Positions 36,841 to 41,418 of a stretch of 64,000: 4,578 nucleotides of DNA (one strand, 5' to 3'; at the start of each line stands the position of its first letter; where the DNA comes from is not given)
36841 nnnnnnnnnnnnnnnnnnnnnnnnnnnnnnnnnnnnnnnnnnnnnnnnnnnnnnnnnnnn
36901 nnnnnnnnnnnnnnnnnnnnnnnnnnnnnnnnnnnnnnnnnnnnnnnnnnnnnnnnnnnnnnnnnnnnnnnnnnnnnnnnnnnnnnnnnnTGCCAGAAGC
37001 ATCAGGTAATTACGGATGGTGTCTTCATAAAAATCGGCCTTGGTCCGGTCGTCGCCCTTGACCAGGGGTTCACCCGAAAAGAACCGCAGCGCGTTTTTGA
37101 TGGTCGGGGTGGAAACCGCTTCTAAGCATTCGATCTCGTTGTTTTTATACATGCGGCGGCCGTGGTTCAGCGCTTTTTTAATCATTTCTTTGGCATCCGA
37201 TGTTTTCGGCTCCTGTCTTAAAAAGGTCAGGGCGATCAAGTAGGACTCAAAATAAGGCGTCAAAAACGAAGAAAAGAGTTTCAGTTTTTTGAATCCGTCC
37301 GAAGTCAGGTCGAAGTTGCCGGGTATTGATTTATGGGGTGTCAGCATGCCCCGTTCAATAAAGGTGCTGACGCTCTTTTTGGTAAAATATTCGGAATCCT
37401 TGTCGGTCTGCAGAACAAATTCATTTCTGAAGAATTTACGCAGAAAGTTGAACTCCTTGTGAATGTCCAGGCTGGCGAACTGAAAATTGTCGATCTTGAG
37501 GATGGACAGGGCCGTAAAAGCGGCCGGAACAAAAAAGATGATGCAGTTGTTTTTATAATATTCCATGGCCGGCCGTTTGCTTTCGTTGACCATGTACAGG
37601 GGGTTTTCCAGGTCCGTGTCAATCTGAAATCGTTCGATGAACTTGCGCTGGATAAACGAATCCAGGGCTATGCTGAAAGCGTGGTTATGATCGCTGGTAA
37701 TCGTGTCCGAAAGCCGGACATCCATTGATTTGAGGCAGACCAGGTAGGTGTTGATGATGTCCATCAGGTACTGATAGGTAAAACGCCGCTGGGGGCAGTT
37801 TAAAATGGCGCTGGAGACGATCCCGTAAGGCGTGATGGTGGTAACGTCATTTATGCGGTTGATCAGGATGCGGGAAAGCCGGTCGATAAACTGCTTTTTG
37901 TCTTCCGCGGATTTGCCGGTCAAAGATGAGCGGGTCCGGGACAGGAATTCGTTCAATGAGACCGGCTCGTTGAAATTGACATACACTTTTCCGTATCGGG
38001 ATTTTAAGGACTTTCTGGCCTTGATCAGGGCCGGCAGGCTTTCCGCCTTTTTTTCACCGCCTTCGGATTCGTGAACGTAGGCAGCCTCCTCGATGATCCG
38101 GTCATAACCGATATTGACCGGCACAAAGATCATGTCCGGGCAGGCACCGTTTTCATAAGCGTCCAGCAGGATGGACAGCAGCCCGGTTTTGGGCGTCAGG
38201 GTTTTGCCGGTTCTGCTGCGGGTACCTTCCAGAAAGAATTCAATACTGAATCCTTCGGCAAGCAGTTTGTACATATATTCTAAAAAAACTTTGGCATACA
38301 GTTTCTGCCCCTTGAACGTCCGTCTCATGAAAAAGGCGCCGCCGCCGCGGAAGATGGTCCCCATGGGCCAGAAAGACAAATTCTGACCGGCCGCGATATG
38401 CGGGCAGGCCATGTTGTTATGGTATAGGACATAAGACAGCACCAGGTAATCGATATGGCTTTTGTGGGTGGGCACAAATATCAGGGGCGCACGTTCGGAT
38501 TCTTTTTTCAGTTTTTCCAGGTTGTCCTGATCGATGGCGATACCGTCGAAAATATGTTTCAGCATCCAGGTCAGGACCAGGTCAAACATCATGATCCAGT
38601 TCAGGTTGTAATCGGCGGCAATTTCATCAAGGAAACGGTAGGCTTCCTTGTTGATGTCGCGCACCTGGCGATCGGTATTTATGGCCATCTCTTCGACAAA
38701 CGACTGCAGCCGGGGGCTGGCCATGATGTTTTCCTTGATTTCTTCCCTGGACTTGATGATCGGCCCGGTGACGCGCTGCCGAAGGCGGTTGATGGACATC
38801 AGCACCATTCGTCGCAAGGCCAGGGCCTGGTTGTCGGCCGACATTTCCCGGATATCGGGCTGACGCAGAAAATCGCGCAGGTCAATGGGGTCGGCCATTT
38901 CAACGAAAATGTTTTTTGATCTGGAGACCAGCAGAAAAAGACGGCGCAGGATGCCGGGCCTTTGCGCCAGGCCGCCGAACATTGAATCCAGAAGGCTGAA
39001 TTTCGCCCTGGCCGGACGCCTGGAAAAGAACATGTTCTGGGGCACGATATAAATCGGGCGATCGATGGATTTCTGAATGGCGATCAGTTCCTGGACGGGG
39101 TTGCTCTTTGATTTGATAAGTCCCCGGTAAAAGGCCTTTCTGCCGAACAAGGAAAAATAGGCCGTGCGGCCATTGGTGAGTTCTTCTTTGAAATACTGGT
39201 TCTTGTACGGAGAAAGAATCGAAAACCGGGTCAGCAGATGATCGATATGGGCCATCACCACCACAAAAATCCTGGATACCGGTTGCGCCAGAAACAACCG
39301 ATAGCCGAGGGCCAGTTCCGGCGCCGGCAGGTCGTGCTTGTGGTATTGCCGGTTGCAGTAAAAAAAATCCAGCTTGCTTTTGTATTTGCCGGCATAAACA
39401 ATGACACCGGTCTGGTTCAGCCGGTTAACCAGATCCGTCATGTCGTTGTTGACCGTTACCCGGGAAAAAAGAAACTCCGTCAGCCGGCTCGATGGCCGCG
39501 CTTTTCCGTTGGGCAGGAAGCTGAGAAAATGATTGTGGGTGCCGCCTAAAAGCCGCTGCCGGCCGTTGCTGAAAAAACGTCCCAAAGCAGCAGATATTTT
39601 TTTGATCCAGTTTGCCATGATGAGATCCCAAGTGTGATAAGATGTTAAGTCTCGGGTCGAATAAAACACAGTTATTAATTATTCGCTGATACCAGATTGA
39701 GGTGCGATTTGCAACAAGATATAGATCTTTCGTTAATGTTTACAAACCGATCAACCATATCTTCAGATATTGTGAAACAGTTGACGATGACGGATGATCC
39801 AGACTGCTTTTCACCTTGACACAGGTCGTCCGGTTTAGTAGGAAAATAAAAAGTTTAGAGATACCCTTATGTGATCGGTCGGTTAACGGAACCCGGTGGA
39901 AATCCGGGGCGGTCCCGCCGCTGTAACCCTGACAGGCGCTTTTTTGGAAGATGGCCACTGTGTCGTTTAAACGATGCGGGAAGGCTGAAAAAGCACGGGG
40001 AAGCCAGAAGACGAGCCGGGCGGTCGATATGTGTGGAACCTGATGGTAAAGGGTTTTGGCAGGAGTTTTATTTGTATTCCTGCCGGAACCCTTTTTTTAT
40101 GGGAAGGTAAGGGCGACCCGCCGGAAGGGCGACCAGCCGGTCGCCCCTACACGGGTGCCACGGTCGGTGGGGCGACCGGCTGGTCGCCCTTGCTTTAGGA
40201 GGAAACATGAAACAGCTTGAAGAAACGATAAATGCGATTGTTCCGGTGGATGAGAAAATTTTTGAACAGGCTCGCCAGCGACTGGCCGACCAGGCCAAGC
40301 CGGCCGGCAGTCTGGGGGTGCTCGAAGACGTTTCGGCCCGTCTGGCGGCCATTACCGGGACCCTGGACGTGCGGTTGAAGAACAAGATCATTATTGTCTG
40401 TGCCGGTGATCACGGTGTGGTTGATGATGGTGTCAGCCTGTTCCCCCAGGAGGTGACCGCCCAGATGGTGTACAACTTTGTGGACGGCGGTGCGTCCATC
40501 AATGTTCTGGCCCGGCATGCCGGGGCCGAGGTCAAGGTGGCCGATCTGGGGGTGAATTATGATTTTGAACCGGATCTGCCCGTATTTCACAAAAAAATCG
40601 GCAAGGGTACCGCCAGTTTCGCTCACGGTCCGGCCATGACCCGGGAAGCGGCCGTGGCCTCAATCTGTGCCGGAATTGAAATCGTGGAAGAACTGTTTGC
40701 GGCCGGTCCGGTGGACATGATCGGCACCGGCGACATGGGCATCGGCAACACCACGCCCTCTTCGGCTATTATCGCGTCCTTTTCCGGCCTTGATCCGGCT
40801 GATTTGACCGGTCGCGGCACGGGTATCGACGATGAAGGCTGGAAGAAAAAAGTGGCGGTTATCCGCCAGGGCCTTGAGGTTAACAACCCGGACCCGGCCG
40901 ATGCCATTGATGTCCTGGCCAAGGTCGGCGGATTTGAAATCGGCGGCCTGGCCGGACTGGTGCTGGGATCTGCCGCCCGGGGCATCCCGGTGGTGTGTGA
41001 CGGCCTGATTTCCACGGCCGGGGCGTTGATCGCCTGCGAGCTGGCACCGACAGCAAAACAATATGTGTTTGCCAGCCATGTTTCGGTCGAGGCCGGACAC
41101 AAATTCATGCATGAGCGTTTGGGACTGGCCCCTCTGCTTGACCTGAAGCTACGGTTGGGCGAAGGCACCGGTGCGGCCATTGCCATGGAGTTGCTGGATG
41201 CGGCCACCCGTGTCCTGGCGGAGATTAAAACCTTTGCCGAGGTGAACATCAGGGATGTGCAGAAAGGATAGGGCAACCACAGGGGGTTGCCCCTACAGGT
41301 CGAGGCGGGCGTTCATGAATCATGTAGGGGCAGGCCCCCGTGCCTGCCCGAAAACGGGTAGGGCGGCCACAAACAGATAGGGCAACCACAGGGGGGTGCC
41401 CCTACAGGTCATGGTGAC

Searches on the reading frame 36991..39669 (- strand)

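Call 84: search_protein_families(library=pfam, proteins=[window:36991-39669:-], max_evalue=0.00001)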
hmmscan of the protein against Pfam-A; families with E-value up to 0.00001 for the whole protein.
window:36991-39669:- (893 aa): 2 families
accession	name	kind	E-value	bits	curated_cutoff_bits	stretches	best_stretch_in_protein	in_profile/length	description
PF19277.4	GPAT_C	-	7.4e-76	256.1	25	1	531-870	1-341/344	Glycerol-3-phosphate acyltransferase C-terminal region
PF01553.26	Acyltransferase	-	7.4e-26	91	23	1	385-520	8-131/132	Acyltransferase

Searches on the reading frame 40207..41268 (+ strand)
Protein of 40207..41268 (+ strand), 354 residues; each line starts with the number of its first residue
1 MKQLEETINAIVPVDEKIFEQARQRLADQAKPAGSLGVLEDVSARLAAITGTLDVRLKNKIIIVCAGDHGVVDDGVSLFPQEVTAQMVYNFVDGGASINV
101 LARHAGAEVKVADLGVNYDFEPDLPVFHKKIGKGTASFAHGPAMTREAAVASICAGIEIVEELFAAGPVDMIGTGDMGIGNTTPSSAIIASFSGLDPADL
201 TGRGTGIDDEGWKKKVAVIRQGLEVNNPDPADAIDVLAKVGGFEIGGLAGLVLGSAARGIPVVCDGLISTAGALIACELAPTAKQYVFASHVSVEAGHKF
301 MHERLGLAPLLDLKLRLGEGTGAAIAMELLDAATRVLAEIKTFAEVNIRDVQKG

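Call 85: search_protein_families(library=pfam, proteins=[window:40207-41268:+], max_evalue=0.00001)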
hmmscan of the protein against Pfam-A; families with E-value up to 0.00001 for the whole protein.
window:40207-41268:+ (354 aa): 1 family
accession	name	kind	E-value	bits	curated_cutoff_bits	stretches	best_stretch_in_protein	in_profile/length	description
PF02277.22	DBI_PRT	-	8e-133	443.2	22.6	1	11-347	1-328/329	Phosphoribosyltransferase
